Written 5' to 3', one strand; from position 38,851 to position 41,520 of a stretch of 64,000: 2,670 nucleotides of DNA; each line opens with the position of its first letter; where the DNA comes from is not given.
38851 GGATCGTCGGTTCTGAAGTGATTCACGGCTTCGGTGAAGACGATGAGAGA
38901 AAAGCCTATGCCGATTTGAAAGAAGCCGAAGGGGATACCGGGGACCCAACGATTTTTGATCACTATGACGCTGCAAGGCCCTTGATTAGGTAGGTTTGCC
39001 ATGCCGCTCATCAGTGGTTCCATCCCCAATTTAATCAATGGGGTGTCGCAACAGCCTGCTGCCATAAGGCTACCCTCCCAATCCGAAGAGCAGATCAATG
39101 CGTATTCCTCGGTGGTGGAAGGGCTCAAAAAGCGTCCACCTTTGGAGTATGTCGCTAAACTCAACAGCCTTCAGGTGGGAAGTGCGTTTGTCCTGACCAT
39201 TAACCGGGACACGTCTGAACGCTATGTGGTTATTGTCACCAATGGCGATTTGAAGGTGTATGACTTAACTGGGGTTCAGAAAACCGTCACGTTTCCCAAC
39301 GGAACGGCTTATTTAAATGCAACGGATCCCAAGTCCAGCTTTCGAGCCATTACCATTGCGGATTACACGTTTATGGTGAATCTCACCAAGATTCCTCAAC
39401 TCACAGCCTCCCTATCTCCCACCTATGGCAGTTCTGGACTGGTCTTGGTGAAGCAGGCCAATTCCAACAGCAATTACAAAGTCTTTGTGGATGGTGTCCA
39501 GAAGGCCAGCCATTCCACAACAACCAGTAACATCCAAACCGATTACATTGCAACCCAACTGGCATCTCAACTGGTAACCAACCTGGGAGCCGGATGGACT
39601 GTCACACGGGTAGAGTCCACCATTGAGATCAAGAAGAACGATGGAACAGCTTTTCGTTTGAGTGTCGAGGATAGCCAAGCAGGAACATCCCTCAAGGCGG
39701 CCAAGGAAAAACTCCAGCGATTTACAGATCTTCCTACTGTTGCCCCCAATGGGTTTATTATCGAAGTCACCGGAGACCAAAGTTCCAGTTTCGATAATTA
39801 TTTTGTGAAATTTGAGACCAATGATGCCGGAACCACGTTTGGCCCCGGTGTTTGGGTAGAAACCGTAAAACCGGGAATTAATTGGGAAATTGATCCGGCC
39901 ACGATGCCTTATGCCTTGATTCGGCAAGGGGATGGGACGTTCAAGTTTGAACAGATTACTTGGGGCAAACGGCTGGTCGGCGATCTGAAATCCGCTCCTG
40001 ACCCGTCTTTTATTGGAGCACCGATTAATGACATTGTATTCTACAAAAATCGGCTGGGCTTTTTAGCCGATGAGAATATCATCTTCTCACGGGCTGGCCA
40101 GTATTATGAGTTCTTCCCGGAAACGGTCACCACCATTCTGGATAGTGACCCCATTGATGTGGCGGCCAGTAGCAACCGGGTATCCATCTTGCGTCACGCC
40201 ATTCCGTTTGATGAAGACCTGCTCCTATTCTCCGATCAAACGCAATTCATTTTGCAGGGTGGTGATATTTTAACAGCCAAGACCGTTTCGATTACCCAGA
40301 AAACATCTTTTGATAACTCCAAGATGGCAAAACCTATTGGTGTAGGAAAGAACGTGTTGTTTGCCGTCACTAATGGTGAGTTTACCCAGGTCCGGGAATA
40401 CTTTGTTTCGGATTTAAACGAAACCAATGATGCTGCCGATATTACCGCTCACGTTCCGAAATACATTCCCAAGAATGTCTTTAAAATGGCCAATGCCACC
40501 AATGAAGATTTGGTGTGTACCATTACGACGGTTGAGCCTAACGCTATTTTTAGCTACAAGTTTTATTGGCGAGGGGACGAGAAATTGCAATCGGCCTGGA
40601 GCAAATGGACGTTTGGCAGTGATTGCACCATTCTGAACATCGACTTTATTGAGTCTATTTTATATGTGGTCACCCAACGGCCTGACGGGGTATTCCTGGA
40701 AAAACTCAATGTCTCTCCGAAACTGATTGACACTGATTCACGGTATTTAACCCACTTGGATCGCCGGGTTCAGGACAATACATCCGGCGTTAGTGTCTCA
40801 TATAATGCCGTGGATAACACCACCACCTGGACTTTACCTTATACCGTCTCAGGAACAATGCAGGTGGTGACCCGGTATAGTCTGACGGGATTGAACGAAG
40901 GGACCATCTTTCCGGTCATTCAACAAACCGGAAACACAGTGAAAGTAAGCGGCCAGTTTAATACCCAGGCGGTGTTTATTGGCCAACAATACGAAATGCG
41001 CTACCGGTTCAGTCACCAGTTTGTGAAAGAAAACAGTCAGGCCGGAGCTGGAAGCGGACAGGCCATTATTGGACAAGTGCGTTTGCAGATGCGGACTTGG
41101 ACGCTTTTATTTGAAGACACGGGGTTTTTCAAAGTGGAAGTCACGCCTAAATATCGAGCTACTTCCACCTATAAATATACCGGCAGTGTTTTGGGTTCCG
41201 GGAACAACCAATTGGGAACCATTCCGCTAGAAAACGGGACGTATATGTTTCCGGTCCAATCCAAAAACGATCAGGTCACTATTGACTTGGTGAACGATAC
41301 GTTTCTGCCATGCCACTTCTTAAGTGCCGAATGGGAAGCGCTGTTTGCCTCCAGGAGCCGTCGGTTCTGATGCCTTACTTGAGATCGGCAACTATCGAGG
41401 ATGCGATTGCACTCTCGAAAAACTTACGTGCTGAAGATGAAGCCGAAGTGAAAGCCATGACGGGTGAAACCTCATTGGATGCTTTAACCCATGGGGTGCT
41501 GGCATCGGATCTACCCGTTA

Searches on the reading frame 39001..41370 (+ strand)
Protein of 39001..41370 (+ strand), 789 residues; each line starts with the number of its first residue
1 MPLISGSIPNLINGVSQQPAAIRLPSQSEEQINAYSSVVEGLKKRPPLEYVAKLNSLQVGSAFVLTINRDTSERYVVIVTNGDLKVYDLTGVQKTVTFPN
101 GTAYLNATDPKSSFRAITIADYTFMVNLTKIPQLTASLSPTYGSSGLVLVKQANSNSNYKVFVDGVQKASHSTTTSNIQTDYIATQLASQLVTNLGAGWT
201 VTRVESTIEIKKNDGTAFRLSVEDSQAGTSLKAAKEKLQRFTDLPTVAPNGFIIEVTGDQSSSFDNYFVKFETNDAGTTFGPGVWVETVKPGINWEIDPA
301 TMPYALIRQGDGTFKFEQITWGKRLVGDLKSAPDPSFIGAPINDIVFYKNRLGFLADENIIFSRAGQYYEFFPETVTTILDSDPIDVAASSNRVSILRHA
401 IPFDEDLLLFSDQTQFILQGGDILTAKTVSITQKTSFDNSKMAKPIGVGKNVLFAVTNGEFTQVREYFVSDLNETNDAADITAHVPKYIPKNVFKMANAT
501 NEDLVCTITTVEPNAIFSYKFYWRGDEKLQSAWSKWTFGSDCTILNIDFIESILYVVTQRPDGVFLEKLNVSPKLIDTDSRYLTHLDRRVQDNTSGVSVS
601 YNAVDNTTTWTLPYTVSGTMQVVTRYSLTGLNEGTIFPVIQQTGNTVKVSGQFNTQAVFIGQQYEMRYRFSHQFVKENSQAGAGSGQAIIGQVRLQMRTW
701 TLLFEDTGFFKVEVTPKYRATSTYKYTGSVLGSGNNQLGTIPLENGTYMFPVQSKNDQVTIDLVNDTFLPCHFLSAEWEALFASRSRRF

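Call 82: search_protein_families(library=phrogs, proteins=[window:39001-41370:+], max_evalue=0.00001)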
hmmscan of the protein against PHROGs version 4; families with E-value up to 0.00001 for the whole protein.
window:39001-41370:+ (789 aa): 1 family
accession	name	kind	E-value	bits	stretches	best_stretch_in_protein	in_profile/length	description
phrog_457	-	tail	5.9e-240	800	1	1-788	1-792/793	tail protein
